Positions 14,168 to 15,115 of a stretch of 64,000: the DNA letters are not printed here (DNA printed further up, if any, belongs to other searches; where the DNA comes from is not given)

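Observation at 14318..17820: Accessory islet (NTase / NUDIX / Bro-N-DinD / AbrB-PhoU / Zn ribbon) inserted after the conserved eL42-eS27-aIF2a-Nop10 cluster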

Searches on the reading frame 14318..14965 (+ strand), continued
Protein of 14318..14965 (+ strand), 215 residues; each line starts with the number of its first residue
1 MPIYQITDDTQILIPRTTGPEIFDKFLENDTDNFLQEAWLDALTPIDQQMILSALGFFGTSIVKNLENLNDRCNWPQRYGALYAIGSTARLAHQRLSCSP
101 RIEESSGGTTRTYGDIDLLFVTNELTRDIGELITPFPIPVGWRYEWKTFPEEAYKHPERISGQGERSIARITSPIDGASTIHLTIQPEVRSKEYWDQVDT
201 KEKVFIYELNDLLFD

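Call 73: fold_search(model_id=the predicted structure, library=viral)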
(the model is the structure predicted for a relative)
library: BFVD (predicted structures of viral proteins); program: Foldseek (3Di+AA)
matches with E <= 10: 391; with E <= 0.001: 0
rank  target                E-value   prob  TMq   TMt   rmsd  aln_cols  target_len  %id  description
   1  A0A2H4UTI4            2.6e-03  0.92  0.30  0.19   7.0       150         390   15  CAA-nucleotidyltransferase [Bodo saltans virus]
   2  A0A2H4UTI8            3.3e-03  0.99  0.41  0.25   5.6       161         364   12  CAA-nucleotidyltransferase [Bodo saltans virus]
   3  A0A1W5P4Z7            3.5e-03  1.00  0.38  0.41   5.3       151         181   14  Putative nucleotidyl transferase [Pectobacterium phage PP2]
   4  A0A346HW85            3.5e-03  0.99  0.30  0.20   5.8       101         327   17  (no name in the UniProt tables at hand)
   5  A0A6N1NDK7            3.7e-03  0.85  0.30  0.26  13.0       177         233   12  Putative ORFan [Tupanvirus deep ocean]
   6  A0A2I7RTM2            4.4e-03  0.98  0.31  0.29   9.1       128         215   14  (no name in the UniProt tables at hand)
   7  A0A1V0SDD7            4.7e-03  0.82  0.28  0.16  11.6       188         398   15  Uncharacterized protein [Indivirus ILV1]
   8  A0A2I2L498            5.3e-03  0.80  0.31  0.20  11.1       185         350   14  Uncharacterized protein [Orpheovirus IHUMI-LCC2]
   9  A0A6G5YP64            5.6e-03  0.93  0.28  0.30   9.7       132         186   14  (no name in the UniProt tables at hand)
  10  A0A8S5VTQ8            5.6e-03  0.90  0.32  0.29  14.2       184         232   12  (no name in the UniProt tables at hand)
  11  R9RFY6                5.6e-03  0.77  0.27  0.20  12.5       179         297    9  (no name in the UniProt tables at hand)
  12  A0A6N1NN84            5.6e-03  0.77  0.27  0.14  22.6       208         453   10  Uncharacterized protein [Tupanvirus soda lake]
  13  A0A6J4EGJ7            6.7e-03  0.96  0.32  0.23  11.6       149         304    8  (no name in the UniProt tables at hand)
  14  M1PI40                6.7e-03  0.80  0.27  0.19  17.6       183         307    9  Uncharacterized protein [Moumouvirus goulette]
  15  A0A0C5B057            8.1e-03  0.97  0.26  0.37   6.6       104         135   15  BA71V-O174L [African swine fever virus]
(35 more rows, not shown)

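Call 77: find_related_loci(query=A1, collection=viral_contigs, flank=6000)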
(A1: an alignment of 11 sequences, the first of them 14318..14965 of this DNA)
Query A1 (215 aa) in viral_contigs; peptide patterns used: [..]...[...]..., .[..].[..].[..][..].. (x = any residue, [..] = any of these).
24 stretches matched a pattern; 1 encode a relative of the query (tblastn E <= 1e-3); 1 distinct loci.
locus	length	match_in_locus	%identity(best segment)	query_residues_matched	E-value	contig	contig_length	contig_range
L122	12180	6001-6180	35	136-193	2e-5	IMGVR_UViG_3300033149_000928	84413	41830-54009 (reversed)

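Call 83: find_encoding_contigs(protein=P0003, flank=6000, max_places=1)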
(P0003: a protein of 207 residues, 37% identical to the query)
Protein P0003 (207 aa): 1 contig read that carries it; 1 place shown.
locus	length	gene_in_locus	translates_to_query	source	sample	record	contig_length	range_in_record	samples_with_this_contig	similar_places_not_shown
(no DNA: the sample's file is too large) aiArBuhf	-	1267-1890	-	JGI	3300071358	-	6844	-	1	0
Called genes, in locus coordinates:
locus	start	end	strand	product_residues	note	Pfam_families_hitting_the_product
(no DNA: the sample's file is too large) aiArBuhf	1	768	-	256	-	?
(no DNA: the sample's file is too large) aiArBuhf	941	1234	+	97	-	PF00050:Kazal_1 (weak), PF07648:Kazal_2 (weak)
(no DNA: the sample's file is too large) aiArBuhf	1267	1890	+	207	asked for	-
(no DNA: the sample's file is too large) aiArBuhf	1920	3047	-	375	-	PF02005:TRM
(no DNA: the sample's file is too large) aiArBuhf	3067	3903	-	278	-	PF01156:IU_nuc_hydro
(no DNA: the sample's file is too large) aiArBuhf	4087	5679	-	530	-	-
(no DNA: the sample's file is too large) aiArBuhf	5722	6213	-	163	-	-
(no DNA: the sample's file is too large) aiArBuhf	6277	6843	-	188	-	?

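Call 84: find_encoding_contigs(protein=P0005, flank=6000, max_places=1)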
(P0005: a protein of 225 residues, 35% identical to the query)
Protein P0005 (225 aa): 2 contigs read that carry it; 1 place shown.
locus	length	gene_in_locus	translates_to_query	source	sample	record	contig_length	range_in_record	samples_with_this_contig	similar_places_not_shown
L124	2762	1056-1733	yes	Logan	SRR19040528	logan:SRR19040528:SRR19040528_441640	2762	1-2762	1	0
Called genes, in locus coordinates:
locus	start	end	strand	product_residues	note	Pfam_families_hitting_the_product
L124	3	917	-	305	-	?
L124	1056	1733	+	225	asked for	-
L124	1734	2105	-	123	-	-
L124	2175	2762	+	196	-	?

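Call 85: find_encoding_contigs(protein=P0011, flank=6000, max_places=1)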
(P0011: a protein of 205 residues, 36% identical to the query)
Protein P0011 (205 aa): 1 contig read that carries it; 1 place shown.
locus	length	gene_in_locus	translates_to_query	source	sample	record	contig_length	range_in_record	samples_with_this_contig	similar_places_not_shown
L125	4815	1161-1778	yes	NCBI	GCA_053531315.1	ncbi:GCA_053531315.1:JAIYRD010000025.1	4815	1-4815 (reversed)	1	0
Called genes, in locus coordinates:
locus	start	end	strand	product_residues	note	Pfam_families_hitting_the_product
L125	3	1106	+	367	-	?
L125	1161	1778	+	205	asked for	-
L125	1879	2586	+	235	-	PF09754:PAC2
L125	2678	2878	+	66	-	-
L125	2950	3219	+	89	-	-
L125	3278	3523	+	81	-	-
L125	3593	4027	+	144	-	-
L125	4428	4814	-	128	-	?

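Call 86: find_encoding_contigs(protein=P0013, flank=6000, max_places=1)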
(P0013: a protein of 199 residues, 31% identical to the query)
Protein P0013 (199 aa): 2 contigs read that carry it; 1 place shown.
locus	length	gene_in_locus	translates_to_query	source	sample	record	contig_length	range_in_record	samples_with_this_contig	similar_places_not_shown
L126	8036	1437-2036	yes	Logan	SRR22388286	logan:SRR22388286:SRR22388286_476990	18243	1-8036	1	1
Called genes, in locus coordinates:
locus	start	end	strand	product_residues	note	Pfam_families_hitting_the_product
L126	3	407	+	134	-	?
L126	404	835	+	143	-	PF00572:Ribosomal_L13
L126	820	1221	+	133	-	PF00380:Ribosomal_S9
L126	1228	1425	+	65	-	PF01194:RNA_pol_N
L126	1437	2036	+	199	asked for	-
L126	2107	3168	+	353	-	-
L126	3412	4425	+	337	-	-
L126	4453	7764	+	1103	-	PF00133:tRNA-synt_1, PF09334:tRNA-synt_1g, PF13603:tRNA-synt_1_2, PF00133:tRNA-synt_1 (weak), PF00561:Abhydrolase_1, PF06821:Ser_hydrolase, PF00133:tRNA-synt_1, PF08264:Anticodon_1, +2 more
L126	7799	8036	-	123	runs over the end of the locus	PF01850:PIN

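Call 87: search_protein_families(library=pfam, proteins=[L125:3-1106:+, L125:1879-2586:+, L126:2107-3168:+, L126:3412-4425:+, L126:3-407:+, L124:3-917:-, L124:1734-2105:-, L124:2175-2762:+, L125:3593-4027:+, L125:4428-4814:-], max_evalue=0.01)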
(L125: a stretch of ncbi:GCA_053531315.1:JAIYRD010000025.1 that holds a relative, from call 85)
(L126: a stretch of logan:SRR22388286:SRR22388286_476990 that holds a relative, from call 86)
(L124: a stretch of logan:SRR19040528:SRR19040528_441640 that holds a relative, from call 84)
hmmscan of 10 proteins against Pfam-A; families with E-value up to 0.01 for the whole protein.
L125:3-1106:+ (367 aa): 12 families
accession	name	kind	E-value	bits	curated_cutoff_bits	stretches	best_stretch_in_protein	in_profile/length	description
PF00448.28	SRP54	-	1.9e-72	243.5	22.7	1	173-365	2-194/196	SRP54-type protein, GTPase domain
PF02881.24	SRP54_N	-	5.4e-09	36.6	22.4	1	78-141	3-73/75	SRP54-type protein, helical bundle domain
PF13604.12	AAA_30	-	6.3e-06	26.5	27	1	167-281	13-113/191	AAA domain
PF01656.29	CbiA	-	3.9e-05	24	25.4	1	182-337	9-99/125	CobQ/CobB/MinD/ParA nucleotide binding domain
PF13401.12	AAA_22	-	4.3e-05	24.3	27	1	171-282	4-110/130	AAA domain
PF13207.12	AAA_17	-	0.00066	20.4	27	1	178-291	1-108/136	AAA domain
PF06414.18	Zeta_toxin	-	0.00079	19.4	22.3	1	167-263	11-104/199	Zeta toxin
PF02223.23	Thymidylate_kin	-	0.00088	19.4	27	1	179-206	3-30/185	Thymidylate kinase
PF03308.22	MeaB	-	0.0012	18.3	23.1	0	171-283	32-154/273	Methylmalonyl Co-A mutase-associated GTPase MeaB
PF13245.12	AAA_19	-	0.0017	19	25.1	1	174-267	13-103/134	AAA domain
PF03205.20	MobB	-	0.006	16.9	26.6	0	174-204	1-31/133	Molybdopterin guanine dinucleotide synthesis protein B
PF02492.25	cobW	-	0.0069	16.4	20.7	0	177-323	5-155/180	CobW/HypB/UreG, nucleotide-binding domain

L125:1879-2586:+ (235 aa): 1 family
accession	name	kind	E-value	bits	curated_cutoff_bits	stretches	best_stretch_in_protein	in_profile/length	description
PF09754.15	PAC2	-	2.8e-32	112.7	25.8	1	15-214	2-213/215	PAC2 family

L126:2107-3168:+ (353 aa): 0 families

L126:3412-4425:+ (337 aa): 0 families

L126:3-407:+ (134 aa): 2 families
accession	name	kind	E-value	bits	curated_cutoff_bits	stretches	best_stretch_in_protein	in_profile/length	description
PF00828.25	Ribosomal_L27A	-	2.1e-09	38.1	21.5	1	47-114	11-71/72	Ribosomal proteins 50S-L15, 50S-L18e, 60S-L27A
PF17135.9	Ribosomal_L18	-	6.2e-08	32.7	28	1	21-131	21-137/188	Ribosomal protein 60S L18 and 50S L18e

L124:3-917:- (305 aa): 0 families

L124:1734-2105:- (123 aa): 0 families

L124:2175-2762:+ (196 aa): 1 family
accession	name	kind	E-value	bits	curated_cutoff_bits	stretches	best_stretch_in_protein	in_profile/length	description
PF01978.25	TrmB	-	3.3e-12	46.5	25.6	1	6-69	1-63/68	Sugar-specific transcriptional regulator TrmB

L125:3593-4027:+ (144 aa): 1 family
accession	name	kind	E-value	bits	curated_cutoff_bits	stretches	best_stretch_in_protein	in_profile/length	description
PF13202.12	EF-hand_5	-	0.00057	19.7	25.9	1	83-99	7-23/25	EF hand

L125:4428-4814:- (128 aa): 0 families

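Call 96: list_cluster_members(proteins=[window:14318-14965:+, window:14954-15433:-, window:15483-16373:+, window:17530-17820:+, P0011])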
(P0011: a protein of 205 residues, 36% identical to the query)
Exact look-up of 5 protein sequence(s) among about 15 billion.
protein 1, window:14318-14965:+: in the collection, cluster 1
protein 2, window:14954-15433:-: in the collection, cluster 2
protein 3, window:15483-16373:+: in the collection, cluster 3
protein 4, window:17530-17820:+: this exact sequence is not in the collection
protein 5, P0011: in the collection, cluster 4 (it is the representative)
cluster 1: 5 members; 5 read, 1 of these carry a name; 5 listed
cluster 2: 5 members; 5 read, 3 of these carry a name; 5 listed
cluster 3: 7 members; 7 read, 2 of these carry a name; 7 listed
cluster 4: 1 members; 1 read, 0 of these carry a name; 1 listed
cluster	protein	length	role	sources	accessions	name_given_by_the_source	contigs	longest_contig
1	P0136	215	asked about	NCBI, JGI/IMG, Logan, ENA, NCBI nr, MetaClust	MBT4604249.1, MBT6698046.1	hypothetical protein HOC01_01290 [archaeon] | hypothetical protein | hypothetical protein [archaeon]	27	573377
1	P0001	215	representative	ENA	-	-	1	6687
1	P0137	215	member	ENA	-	-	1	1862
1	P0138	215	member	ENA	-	-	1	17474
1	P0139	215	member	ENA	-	-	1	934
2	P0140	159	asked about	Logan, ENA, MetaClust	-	\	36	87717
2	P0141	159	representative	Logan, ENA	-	-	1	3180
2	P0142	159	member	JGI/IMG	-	8-oxo-dGTP diphosphatase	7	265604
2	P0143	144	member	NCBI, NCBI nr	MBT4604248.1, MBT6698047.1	NUDIX domain-containing protein [archaeon]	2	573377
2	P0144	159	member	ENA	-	-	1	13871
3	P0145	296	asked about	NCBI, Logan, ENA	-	-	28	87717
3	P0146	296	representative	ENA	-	-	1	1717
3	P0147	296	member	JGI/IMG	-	DNA-damage-inducible protein D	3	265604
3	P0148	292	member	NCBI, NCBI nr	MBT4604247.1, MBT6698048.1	Bro-N domain-containing protein [archaeon]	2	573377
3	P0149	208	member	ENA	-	-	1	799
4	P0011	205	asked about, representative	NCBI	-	-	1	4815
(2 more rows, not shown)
